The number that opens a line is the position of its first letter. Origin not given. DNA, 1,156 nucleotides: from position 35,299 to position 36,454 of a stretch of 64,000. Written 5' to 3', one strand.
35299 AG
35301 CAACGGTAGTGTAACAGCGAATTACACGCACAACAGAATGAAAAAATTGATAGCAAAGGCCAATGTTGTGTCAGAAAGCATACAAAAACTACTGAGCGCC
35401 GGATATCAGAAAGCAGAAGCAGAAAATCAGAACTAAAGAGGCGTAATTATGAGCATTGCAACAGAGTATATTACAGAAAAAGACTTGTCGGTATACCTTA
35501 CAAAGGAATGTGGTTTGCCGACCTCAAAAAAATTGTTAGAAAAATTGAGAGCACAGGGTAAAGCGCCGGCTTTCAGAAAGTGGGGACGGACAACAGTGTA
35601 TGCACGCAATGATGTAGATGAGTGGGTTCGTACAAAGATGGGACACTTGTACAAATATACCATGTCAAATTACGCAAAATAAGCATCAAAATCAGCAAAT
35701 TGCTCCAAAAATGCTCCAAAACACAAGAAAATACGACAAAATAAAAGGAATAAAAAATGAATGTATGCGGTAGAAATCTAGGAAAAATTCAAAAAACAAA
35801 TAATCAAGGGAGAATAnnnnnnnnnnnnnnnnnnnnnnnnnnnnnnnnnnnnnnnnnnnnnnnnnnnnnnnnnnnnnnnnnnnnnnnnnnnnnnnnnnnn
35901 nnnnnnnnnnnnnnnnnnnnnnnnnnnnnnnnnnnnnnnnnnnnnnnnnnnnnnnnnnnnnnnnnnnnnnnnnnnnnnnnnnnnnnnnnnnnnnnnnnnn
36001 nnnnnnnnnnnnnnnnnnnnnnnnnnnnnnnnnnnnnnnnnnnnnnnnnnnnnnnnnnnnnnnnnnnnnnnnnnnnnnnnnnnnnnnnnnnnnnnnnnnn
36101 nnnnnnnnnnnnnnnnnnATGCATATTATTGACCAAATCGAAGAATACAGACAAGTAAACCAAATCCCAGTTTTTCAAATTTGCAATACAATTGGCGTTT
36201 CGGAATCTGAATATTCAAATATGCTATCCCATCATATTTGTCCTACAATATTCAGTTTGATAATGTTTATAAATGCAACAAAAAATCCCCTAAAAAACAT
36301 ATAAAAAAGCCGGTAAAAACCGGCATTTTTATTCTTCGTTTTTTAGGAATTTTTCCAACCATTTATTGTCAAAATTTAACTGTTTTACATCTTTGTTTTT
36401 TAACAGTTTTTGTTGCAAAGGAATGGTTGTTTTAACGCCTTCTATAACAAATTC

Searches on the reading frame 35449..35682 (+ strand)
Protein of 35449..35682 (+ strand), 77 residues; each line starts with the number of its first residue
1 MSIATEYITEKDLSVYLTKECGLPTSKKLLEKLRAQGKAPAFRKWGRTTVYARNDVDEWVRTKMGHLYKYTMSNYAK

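Call 15: search_protein_families(library=pfam, proteins=[window:35449-35682:+], max_evalue=0.01)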
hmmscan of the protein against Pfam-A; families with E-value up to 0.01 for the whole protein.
window:35449-35682:+ (77 aa): 1 family
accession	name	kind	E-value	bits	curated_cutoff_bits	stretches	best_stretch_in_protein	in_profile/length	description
PF12728.13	HTH_17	-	0.00016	22.3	27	1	24-62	12-49/51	Helix-turn-helix domain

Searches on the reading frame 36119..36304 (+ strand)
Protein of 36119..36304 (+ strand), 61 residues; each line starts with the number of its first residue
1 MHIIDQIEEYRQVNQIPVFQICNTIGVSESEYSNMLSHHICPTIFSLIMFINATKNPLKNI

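Call 15: search_protein_families(library=pfam, proteins=[window:36119-36304:+], max_evalue=0.01)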
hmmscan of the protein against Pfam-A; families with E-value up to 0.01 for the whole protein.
window:36119-36304:+ (61 aa): 0 families

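Call 16: find_encoding_contigs(protein=window:36119-36304:+, flank=3000, max_places=10)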
Protein window:36119-36304:+ (61 aa): no gene with exactly this product is on record in the collection.

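Call 82: search_protein_families(library=pfam, proteins=[window:36119-36304:+], max_evalue=0.1)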
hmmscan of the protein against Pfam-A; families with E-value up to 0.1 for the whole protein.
window:36119-36304:+ (61 aa): 0 families

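Call 85: search_solved_structures(query=A4, max_evalue=1)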
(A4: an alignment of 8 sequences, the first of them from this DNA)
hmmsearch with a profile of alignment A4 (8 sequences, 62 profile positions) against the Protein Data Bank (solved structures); distinct sequences matched with E-value up to 1: 3.
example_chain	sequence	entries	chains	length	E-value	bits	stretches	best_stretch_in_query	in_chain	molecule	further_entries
5v5t_A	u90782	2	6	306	0.1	15.6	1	3-48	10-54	Conserved domain protein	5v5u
9lth_A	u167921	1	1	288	0.33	14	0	1-24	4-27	Transcriptional regulator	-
2eqq_A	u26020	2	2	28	0.84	12.7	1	30-48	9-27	Growth-blocking peptide, long form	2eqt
